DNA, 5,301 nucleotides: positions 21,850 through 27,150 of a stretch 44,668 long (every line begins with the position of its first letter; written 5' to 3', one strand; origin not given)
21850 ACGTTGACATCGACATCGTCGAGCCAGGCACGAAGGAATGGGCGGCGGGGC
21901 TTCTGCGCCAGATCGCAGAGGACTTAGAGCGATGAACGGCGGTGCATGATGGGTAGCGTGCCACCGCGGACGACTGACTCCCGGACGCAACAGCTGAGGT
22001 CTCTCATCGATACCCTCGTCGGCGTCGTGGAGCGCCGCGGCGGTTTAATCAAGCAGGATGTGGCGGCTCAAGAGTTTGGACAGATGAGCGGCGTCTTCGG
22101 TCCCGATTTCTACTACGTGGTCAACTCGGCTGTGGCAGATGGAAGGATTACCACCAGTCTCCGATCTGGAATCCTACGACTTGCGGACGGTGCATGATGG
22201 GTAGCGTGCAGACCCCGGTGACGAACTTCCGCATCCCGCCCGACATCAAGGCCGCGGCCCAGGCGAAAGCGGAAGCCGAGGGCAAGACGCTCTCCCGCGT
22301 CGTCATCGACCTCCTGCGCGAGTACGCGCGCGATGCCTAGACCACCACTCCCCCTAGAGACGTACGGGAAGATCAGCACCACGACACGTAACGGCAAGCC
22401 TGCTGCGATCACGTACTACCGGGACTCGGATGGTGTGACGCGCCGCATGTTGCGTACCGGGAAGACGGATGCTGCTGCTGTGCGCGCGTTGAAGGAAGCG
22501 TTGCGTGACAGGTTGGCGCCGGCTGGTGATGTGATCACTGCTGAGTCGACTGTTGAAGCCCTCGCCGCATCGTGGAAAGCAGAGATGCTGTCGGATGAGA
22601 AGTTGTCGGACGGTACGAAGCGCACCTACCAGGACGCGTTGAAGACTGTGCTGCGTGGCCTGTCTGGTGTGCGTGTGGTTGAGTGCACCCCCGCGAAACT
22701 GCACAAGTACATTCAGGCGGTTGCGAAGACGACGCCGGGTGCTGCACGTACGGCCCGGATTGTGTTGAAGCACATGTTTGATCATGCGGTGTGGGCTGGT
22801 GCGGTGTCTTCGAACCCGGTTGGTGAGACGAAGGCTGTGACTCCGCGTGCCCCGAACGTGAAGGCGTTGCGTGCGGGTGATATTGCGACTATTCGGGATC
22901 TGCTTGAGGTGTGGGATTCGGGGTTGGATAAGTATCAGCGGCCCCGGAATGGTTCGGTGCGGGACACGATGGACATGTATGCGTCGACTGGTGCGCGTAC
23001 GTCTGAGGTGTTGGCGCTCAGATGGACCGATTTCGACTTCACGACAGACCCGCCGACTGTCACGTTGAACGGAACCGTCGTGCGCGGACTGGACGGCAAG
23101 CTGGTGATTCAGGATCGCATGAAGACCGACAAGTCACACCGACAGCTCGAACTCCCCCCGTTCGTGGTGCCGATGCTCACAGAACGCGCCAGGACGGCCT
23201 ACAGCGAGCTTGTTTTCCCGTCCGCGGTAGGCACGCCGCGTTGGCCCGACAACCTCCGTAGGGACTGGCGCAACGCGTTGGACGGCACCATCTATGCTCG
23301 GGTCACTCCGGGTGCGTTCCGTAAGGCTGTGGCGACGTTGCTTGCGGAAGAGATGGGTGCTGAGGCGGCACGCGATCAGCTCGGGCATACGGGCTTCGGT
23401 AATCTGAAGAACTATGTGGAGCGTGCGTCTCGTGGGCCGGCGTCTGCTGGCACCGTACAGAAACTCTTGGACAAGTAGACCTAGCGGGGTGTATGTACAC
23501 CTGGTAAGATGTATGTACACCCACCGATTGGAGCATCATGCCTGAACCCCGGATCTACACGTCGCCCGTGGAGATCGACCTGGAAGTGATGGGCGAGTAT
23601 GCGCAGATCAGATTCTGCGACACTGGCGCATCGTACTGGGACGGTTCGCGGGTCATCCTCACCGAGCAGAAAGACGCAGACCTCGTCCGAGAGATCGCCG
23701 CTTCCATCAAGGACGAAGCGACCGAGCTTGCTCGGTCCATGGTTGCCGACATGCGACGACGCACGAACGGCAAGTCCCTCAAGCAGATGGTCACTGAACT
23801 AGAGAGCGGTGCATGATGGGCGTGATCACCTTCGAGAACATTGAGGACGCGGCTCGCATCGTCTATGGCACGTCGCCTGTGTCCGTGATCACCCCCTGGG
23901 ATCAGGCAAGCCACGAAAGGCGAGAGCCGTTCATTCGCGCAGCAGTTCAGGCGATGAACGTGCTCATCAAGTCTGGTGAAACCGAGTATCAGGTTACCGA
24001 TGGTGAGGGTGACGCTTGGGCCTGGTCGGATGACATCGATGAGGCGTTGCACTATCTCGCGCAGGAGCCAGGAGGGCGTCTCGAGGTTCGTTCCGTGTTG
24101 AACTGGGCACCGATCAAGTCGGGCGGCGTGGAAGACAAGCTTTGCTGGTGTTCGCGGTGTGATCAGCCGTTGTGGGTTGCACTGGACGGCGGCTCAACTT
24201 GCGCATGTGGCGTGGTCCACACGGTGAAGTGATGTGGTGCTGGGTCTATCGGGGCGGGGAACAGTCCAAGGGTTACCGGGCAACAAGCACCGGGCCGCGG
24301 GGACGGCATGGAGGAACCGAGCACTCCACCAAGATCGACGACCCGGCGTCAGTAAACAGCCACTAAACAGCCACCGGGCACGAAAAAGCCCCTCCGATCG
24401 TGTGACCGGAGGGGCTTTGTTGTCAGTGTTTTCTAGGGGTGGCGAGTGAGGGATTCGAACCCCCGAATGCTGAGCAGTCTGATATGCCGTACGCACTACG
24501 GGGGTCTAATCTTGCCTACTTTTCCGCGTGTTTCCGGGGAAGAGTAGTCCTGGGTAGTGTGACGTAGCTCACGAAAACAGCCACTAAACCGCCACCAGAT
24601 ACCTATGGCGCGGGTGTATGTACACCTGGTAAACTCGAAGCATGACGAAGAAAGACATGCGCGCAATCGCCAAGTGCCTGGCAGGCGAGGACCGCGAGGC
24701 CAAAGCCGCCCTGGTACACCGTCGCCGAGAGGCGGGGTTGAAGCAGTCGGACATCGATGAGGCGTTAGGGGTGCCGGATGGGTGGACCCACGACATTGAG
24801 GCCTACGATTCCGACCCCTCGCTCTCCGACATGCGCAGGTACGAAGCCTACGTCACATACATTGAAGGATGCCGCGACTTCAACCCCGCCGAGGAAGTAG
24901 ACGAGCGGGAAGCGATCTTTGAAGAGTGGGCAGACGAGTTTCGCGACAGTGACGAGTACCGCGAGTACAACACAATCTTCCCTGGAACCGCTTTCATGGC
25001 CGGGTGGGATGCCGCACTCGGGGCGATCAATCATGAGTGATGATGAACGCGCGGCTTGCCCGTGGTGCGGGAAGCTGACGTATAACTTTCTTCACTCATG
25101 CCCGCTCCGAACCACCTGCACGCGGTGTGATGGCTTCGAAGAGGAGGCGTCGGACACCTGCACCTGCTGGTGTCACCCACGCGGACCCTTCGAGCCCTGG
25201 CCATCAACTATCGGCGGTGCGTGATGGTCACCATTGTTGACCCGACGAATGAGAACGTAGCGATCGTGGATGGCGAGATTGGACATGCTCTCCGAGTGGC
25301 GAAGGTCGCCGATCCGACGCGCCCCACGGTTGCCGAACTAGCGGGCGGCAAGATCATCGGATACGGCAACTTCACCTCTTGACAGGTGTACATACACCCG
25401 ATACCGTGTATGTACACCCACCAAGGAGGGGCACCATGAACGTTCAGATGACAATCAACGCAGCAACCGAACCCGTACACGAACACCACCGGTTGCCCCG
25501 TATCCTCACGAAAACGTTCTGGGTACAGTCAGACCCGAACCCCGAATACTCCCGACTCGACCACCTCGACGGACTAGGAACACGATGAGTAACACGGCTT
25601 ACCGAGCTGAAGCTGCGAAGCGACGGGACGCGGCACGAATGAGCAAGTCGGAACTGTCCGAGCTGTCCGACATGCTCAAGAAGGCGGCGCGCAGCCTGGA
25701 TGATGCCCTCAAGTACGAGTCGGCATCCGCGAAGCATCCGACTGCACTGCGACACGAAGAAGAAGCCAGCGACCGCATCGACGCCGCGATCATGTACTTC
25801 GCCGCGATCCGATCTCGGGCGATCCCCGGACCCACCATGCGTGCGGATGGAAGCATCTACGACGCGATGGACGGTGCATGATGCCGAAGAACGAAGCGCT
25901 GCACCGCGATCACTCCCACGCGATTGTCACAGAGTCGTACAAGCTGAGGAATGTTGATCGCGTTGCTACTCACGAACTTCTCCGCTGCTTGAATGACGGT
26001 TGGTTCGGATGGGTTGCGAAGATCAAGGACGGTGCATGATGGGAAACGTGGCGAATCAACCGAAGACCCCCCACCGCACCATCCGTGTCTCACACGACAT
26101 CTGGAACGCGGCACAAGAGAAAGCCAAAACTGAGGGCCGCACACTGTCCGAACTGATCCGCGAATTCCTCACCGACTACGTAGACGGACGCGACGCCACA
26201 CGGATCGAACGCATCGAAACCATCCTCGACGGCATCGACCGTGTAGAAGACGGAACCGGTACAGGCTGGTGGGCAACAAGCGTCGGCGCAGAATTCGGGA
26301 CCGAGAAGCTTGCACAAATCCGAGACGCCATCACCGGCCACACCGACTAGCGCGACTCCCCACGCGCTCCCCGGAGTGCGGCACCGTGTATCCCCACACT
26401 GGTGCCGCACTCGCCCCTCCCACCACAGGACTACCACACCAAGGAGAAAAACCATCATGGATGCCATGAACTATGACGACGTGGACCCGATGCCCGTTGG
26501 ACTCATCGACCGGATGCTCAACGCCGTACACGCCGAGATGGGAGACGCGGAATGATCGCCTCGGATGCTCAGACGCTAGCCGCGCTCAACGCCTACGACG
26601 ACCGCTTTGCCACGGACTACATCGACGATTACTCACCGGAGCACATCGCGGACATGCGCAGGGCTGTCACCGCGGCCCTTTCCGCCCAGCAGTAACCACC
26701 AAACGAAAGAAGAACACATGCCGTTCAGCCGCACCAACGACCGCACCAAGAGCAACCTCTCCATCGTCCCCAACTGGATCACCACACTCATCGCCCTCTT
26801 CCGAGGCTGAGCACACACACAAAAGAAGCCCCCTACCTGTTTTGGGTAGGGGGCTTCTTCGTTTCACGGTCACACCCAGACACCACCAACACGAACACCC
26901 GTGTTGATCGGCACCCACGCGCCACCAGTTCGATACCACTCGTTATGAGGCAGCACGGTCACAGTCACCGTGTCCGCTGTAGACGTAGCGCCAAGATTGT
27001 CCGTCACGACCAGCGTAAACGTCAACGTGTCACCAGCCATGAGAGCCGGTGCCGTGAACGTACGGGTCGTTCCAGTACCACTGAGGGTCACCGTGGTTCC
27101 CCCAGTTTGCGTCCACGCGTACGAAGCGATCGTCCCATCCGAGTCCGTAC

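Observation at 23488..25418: Six copies of a 14-bp palindrome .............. sit on four plus-strand promoters, suggesting a dedicated operator regulon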

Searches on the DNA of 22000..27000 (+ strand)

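Call 4: search_dna_similar(query=window:22000-27000:+, collection=phages, mode=near, max_rows=30)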
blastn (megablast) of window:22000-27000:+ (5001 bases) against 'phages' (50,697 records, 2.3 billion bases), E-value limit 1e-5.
No match.
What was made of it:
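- Tried and rejected: Near-identity DNA search of the region against 50,697 phage records: no match (call 4).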

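Call 65: search_rna_families(source=window, start=24250, end=24650, threshold=evalue, max_evalue=1, show_alignments=1)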
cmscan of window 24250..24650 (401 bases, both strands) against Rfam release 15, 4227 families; matches with E-value up to 1: 3.
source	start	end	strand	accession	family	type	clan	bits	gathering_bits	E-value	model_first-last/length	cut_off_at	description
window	24440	24477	+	RF04351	Plastid-psbl-rps4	Cis-reg;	-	18.6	68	0.23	1-53/53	no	Plastid-psbl-rps4 3UTR RNA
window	24385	24418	-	RF00729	mir-278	Gene; miRNA;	-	15.6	55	0.71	15-61/75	no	mir-278 microRNA precursor family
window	24448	24465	-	RF00023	tmRNA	Gene;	CL00001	8.8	47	0.15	346-363/374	no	transfer-messenger RNA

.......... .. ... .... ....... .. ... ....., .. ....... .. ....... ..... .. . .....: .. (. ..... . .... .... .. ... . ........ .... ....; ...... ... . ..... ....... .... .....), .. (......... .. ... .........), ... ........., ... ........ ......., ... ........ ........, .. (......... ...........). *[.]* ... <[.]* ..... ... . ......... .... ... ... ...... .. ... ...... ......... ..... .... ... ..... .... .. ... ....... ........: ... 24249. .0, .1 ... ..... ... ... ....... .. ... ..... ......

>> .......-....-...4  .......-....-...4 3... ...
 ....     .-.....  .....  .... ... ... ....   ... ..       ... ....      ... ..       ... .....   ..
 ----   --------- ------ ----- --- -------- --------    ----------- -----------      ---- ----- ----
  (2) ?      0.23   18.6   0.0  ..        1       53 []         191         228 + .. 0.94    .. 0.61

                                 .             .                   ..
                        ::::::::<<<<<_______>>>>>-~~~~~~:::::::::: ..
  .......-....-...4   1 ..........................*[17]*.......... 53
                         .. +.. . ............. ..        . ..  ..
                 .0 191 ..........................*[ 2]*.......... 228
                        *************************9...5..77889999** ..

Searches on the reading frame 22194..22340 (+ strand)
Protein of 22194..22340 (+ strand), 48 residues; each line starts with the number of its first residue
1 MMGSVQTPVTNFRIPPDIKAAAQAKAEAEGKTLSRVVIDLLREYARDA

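Call 42: search_protein_families(library=pfam, proteins=[window:22194-22340:+], max_evalue=1)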
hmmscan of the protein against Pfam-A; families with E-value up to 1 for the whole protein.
window:22194-22340:+ (48 aa): 4 families
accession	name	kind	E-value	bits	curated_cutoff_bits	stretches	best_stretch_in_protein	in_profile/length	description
PF08681.18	TacA1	-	0.0028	18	21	1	11-47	3-39/80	Antitoxin TacA 1-like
PF05534.18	HicB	-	0.0036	17.6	21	1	11-39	21-49/51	HicB family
PF01402.27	RHH_1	-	0.063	13.7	20.5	1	10-45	2-37/39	Ribbon-helix-helix protein, copG family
PF21983.2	NikA-like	-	0.13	12.8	27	1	9-35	6-32/72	Mobilization protein NikA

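Call 43: search_protein_families(library=ncbifam, proteins=[window:22194-22340:+], max_evalue=1)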
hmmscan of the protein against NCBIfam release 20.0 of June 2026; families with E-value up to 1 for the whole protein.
window:22194-22340:+ (48 aa): 1 family
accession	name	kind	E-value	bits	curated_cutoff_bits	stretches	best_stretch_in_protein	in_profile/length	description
NF041551.1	YlcI_YnfO_N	subfamily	1.6e-05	24.9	30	1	13-46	8-40/42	YlcI/YnfO family protein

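Call 44: search_protein_families(library=phrogs, proteins=[window:22194-22340:+], max_evalue=0.1)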
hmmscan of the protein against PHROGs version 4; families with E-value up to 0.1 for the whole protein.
window:22194-22340:+ (48 aa): 10 families
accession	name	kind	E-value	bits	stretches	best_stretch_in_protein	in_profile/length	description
phrog_6506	-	transcription regulation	1.7e-10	41.8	1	3-44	5-46/59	Arc-like repressor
phrog_25971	-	unknown function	3.4e-05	25.2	1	2-46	68-112/116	-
phrog_2737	-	unknown function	0.00057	20.8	1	8-46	5-43/86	-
phrog_36888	-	unknown function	0.0034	18.7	1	20-46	11-37/71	-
phrog_582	-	transcription regulation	0.0047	18.2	1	4-46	54-96/105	Arc-like repressor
phrog_2685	-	other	0.0077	17.6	1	1-44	12-55/161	partition protein ATPase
phrog_228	-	transcription regulation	0.01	16.6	1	4-45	7-48/251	Arc-like repressor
phrog_7325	-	transcription regulation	0.013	16.6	1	8-45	57-94/151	CopG-like transcriptional repressor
phrog_8682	-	unknown function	0.022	16.1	1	12-43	21-52/86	-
phrog_795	-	other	0.048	15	1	4-38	14-48/116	partition protein ATPase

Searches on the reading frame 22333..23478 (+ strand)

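Call 11: search_protein_families(library=pfam, proteins=[window:22333-23478:+], max_evalue=0.1)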
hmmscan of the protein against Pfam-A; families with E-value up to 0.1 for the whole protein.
window:22333-23478:+ (381 aa): 3 families
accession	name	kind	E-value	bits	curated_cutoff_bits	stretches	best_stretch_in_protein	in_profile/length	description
PF00589.27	Phage_integrase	-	3e-10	40.6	27.1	1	212-364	27-168/172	Phage integrase family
PF22022.2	Phage_int_M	-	4.1e-05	24.2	27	1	75-166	2-93/96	Phage integrase central domain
PF02899.23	Phage_int_SAM_1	-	0.0028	18.3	22.3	1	80-156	3-83/83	Phage integrase, N-terminal SAM-like domain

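Call 12: search_protein_families(library=phrogs, proteins=[window:22333-23478:+], max_evalue=0.01)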
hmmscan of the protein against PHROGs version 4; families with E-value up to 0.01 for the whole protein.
window:22333-23478:+ (381 aa): 4 families
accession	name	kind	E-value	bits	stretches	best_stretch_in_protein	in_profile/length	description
phrog_1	-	integration and excision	7.5e-41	142.1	1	24-353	125-423/611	integrase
phrog_216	-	integration and excision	3.5e-11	43.7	1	139-353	16-213/301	integrase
phrog_7244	-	integration and excision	1.3e-06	28.8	1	84-233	84-222/263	integrase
phrog_20196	-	unknown function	1.2e-05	26.6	1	30-88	29-84/88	-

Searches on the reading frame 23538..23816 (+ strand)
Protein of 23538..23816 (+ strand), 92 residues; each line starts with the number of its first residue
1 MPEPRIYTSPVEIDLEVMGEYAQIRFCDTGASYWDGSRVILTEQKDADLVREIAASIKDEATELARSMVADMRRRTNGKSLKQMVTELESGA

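Call 11: search_protein_families(library=pfam, proteins=[window:23538-23816:+], max_evalue=0.1)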
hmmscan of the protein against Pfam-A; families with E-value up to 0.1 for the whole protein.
window:23538-23816:+ (92 aa): 1 family
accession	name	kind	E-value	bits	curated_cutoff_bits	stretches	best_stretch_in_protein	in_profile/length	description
PF05995.18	CDO_I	-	0.09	12.7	23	0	42-77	25-60/170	Cysteine dioxygenase type I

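Call 12: search_protein_families(library=phrogs, proteins=[window:23538-23816:+], max_evalue=0.01)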
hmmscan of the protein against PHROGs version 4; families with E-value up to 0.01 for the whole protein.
window:23538-23816:+ (92 aa): 0 families

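Call 84: search_protein_families(library=padloc, proteins=[window:23538-23816:+], max_evalue=0.01)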
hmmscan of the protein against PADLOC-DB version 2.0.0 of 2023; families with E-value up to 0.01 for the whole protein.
window:23538-23816:+ (92 aa): 0 families

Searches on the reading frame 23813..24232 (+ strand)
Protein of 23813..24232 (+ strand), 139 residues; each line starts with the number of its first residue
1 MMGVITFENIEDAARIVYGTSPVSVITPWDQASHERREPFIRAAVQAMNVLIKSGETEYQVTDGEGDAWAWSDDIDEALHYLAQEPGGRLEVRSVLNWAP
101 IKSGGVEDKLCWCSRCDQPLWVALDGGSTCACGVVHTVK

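Call 11: search_protein_families(library=pfam, proteins=[window:23813-24232:+], max_evalue=0.1)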
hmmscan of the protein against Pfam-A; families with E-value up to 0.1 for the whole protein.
window:23813-24232:+ (139 aa): 0 families

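Call 12: search_protein_families(library=phrogs, proteins=[window:23813-24232:+], max_evalue=0.01)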
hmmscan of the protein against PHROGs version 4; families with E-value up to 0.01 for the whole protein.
window:23813-24232:+ (139 aa): 0 families

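Call 84: search_protein_families(library=padloc, proteins=[window:23813-24232:+], max_evalue=0.01)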
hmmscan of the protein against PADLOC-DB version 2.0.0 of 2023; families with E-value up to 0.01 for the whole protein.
window:23813-24232:+ (139 aa): 0 families

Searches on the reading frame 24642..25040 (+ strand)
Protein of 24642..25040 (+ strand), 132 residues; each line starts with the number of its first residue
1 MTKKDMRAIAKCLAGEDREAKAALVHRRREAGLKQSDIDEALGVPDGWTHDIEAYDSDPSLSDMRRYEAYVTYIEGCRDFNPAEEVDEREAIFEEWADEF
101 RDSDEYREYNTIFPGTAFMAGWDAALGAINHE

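Call 11: search_protein_families(library=pfam, proteins=[window:24642-25040:+], max_evalue=0.1)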
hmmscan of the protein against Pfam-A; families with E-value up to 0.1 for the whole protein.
window:24642-25040:+ (132 aa): 1 family
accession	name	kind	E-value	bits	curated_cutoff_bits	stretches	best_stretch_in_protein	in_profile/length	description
PF13560.12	HTH_31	-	0.0008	20.1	27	1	26-66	8-49/64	Helix-turn-helix domain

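Call 12: search_protein_families(library=phrogs, proteins=[window:24642-25040:+], max_evalue=0.01)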
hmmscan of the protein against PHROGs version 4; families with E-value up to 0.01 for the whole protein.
window:24642-25040:+ (132 aa): 1 family
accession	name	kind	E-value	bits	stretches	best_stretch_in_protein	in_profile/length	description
phrog_1373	-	transcription regulation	0.00072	20.6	1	20-67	64-111/166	transcriptional regulator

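Call 14: search_dna_similar(query=window:24642-25040:+, collection=phages, mode=protein, max_rows=25, max_evalue=0.001)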
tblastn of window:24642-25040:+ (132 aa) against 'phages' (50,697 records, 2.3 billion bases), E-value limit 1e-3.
No match.
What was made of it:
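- It has no homolog in any phage record (call 14) or in any box-bearing relative.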

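Call 43: search_protein_families(library=ncbifam, proteins=[window:24642-25040:+], max_evalue=1)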
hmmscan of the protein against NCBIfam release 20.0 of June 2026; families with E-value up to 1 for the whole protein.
window:24642-25040:+ (132 aa): 2 families
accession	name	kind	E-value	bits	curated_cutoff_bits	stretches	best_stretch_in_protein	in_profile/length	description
TIGR03070.1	couple_hipB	subfamily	0.025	14.5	71.65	1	23-54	6-37/58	type II toxin-antitoxin system Y4mF family antitoxin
TIGR03815.1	CpaE_hom_Actino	equivalog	0.099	11.7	154.45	1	10-45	264-300/340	septum site-determining protein Ssd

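Call 70: find_homologous_proteins(query=window:24642-25040:+, max_evalue=0.001)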
Query window:24642-25040:+ (132 aa): 3 proteins with E <= 0.001 among 20 candidates.
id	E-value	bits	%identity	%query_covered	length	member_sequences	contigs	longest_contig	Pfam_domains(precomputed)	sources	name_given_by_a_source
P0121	9.9e-84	296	100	100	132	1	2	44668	-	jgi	jgi:hypothetical protein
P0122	2.8e-24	104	69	54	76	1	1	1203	-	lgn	-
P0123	2.9e-24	104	73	54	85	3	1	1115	-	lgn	-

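Call 71: find_encoding_contigs(protein=P0122, flank=5000, max_places=2)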
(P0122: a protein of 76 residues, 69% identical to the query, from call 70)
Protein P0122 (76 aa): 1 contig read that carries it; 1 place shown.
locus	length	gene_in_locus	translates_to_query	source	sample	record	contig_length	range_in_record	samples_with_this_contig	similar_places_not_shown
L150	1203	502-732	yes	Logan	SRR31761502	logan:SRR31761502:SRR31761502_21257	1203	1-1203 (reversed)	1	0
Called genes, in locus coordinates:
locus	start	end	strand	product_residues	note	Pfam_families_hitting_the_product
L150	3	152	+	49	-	?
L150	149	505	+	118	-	-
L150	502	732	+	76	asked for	-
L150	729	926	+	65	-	-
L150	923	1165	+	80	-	-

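Call 72: find_encoding_contigs(protein=P0123, flank=5000, max_places=2)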
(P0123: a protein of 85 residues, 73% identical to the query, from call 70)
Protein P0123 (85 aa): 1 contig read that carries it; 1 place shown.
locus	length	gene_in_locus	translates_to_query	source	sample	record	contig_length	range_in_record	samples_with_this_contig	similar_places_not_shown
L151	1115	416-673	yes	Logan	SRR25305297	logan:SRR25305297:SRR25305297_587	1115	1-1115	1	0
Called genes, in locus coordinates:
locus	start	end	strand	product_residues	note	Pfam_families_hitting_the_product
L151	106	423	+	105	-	-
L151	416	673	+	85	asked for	-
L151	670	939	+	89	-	-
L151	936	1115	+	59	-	?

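Call 73: find_encoding_contigs(protein=P0121, flank=1000, max_places=3)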
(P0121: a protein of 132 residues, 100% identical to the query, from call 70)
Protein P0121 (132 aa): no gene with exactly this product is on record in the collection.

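Call 84: search_protein_families(library=padloc, proteins=[window:24642-25040:+], max_evalue=0.01)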
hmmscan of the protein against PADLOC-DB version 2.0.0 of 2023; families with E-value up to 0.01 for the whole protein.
window:24642-25040:+ (132 aa): 0 families

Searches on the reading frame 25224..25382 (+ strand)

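Call 11: search_protein_families(library=pfam, proteins=[window:25224-25382:+], max_evalue=0.1)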
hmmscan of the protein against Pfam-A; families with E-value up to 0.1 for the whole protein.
window:25224-25382:+ (52 aa): 1 family
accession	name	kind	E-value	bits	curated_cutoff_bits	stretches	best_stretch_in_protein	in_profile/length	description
PF25595.1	Phage_TTP_16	-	0.029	14.7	27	1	21-43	15-36/167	Phage tail tube protein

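Call 12: search_protein_families(library=phrogs, proteins=[window:25224-25382:+], max_evalue=0.01)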
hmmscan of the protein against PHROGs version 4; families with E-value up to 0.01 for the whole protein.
window:25224-25382:+ (52 aa): 0 families

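Call 84: search_protein_families(library=padloc, proteins=[window:25224-25382:+], max_evalue=0.01)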
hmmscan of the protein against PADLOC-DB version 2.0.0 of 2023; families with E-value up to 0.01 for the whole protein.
window:25224-25382:+ (52 aa): 0 families
